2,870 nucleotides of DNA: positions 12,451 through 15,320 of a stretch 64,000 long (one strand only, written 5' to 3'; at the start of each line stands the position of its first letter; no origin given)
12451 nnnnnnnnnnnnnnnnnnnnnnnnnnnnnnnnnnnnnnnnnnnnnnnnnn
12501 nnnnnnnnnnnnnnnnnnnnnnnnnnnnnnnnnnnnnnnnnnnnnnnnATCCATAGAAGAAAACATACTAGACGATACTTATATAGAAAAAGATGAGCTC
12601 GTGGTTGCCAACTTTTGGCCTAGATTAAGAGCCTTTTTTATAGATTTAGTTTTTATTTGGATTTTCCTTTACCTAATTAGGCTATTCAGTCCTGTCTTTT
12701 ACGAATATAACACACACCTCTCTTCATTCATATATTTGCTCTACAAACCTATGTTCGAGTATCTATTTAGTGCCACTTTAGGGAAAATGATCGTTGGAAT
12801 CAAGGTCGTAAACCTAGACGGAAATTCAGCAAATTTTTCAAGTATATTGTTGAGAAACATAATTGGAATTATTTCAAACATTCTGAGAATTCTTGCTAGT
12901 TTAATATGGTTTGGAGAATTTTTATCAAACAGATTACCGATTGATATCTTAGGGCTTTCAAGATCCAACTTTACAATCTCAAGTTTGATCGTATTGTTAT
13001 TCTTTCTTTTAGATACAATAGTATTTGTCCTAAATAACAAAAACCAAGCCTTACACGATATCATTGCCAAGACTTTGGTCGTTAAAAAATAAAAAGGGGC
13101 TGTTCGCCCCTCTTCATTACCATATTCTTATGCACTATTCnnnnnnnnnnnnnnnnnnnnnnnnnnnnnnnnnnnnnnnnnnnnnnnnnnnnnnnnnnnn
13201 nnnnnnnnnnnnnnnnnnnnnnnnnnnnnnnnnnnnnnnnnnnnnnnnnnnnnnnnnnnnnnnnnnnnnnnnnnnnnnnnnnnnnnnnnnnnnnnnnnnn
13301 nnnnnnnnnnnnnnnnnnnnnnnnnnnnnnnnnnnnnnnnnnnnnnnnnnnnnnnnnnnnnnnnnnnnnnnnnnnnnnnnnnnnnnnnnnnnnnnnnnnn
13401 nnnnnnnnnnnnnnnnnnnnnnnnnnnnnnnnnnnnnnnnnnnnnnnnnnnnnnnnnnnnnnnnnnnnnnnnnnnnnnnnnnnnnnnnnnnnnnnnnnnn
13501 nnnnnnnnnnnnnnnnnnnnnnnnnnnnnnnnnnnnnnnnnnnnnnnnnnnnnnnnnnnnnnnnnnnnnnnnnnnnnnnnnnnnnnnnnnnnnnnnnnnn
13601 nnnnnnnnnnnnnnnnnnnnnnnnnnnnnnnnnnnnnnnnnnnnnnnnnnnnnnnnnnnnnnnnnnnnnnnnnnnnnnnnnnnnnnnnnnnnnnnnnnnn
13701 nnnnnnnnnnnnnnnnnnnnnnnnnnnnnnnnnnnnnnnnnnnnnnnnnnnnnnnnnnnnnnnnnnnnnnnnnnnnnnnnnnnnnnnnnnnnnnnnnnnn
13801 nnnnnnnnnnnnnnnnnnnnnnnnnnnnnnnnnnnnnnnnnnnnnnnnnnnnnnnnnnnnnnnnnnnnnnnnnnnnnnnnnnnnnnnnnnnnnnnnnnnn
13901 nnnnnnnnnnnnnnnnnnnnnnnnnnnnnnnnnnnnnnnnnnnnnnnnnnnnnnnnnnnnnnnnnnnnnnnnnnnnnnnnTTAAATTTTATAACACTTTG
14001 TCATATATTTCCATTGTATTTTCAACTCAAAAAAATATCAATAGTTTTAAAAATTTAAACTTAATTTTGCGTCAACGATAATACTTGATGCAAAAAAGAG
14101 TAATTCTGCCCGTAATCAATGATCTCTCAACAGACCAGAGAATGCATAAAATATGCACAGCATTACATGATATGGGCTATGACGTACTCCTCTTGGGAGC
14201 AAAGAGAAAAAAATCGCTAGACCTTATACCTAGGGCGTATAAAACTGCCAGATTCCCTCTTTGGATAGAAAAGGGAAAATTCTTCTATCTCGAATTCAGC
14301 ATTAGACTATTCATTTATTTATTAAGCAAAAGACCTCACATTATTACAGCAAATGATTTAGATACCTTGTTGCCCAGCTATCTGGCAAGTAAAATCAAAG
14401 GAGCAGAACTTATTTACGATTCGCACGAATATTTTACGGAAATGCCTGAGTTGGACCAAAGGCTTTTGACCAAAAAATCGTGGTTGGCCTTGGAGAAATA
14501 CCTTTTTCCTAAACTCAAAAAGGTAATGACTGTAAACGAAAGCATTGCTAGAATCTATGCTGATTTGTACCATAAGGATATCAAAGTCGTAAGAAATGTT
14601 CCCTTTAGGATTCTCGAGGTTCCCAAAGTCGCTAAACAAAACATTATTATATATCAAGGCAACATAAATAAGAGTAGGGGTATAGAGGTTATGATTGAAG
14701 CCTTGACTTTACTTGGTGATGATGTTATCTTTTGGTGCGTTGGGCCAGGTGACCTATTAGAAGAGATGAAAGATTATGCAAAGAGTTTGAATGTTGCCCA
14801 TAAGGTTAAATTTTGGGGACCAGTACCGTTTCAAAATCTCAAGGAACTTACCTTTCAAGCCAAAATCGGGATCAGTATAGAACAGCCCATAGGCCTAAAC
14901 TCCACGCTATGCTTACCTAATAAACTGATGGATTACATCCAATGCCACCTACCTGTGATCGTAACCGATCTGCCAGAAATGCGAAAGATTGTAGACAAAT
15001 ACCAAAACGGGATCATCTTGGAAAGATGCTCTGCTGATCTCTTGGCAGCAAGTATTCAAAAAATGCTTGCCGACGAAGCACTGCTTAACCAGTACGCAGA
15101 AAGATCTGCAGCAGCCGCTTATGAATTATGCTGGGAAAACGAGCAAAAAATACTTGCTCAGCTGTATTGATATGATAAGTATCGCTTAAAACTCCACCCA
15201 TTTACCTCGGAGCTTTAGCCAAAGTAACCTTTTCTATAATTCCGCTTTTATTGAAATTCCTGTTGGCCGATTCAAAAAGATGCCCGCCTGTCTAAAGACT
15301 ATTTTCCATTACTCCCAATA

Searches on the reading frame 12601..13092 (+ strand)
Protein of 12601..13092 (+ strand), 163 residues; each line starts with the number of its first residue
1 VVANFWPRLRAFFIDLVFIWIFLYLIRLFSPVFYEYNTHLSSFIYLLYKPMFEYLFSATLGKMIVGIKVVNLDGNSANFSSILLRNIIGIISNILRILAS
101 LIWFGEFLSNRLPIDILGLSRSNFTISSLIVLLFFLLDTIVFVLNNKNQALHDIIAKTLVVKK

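Call 50: search_protein_families(library=pfam, proteins=[window:12601-13092:+], max_evalue=0.00001)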
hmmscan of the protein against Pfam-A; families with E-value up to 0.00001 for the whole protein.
window:12601-13092:+ (163 aa): 1 family
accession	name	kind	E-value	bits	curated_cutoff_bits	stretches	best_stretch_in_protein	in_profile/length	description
PF06271.18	RDD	-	1.5e-20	74.4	24.1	1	2-157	1-137/137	RDD family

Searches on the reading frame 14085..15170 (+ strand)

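Call 50: search_protein_families(library=pfam, proteins=[window:14085-15170:+], max_evalue=0.00001)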
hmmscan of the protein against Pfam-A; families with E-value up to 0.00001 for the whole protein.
window:14085-15170:+ (361 aa): 4 families
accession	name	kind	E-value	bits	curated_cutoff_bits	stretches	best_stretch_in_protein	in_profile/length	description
PF00534.26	Glycos_transf_1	-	7.5e-19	68.3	26.4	1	181-341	11-169/172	Glycosyl transferases group 1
PF13692.12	Glyco_trans_1_4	-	8.8e-17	62.1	27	1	186-330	2-142/142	Glycosyl transferases group 1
PF13439.12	Glyco_transf_4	-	3.7e-11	43.8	28.5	1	20-171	8-164/170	Glycosyltransferase Family 4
PF13579.12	Glyco_trans_4_4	-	8.7e-07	29.9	29.7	1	18-165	5-149/158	Glycosyl transferase 4-like domain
